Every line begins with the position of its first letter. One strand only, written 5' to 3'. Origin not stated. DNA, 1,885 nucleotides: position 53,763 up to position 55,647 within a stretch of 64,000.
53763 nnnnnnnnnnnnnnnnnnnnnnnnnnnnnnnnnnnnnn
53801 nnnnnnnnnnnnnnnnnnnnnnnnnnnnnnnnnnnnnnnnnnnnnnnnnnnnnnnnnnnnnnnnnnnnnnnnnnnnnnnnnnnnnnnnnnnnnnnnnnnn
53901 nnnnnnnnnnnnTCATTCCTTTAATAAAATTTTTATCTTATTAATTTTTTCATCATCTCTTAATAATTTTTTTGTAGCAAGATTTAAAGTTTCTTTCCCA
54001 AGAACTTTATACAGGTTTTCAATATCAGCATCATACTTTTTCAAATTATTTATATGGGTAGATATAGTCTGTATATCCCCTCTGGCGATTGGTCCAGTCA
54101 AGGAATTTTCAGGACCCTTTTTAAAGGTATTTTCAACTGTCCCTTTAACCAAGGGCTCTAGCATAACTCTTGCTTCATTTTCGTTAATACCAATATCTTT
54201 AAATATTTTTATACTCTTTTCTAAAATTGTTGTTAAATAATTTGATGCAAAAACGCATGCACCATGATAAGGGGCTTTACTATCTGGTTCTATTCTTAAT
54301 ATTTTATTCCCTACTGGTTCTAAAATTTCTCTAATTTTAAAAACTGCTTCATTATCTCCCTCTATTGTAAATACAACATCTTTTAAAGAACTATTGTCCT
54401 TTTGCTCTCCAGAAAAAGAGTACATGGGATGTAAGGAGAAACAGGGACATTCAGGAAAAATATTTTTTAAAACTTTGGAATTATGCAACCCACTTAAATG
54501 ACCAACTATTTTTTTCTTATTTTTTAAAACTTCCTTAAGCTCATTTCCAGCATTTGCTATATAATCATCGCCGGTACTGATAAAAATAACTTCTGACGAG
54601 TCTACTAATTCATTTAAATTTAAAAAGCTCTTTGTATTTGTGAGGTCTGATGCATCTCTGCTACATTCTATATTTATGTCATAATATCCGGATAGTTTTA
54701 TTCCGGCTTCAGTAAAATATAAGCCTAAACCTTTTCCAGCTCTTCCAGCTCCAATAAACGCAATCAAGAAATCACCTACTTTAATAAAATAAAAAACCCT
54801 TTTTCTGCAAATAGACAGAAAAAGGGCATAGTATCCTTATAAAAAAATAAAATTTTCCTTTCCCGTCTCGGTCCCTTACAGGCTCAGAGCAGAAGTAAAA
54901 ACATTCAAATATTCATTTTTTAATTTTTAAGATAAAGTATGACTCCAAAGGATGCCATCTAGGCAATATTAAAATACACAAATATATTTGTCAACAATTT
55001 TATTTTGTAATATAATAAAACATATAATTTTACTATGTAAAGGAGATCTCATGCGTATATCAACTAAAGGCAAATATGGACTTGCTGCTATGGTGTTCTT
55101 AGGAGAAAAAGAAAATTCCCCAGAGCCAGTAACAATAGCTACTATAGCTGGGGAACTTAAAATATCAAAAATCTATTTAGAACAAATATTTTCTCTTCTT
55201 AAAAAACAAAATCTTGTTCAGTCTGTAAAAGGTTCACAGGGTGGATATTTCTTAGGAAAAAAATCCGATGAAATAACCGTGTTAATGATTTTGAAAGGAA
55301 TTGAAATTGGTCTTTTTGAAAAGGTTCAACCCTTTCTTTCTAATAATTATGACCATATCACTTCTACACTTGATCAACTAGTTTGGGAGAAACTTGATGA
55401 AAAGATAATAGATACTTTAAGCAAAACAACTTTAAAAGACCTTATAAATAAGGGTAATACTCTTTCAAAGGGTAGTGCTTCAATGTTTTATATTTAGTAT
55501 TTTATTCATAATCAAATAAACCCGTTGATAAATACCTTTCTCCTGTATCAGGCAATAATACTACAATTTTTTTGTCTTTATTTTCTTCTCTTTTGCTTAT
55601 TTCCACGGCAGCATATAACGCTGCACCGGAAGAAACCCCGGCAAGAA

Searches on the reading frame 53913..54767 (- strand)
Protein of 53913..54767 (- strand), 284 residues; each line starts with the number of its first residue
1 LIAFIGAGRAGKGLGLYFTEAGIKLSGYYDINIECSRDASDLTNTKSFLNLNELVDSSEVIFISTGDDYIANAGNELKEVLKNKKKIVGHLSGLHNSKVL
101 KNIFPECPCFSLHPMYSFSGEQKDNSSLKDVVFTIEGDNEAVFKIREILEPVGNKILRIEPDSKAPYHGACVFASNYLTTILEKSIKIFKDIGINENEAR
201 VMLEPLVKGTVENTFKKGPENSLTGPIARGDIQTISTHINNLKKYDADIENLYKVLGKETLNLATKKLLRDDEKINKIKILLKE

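Call 86: search_protein_families(library=pfam, proteins=[window:53913-54767:-], max_evalue=0.00001)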
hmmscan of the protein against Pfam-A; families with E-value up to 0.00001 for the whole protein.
window:53913-54767:- (284 aa): 1 family
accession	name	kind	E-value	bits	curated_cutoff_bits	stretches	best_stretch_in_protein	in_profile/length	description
PF10728.14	DUF2520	-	6.9e-35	120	25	1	131-259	1-124/125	Domain of unknown function (DUF2520)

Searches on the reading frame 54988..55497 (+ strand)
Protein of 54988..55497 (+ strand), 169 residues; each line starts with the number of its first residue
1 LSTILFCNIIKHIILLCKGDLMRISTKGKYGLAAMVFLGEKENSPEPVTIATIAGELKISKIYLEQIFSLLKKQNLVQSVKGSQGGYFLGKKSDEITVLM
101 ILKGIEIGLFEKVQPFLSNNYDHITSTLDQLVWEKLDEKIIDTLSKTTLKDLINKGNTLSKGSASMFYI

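Call 86: search_protein_families(library=pfam, proteins=[window:54988-55497:+], max_evalue=0.00001)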
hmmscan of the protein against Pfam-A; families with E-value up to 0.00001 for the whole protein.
window:54988-55497:+ (169 aa): 1 family
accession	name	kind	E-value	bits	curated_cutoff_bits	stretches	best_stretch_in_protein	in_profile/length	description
PF02082.26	Rrf2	-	1.3e-28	100.2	30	1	24-154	1-131/132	Iron-dependent Transcriptional regulator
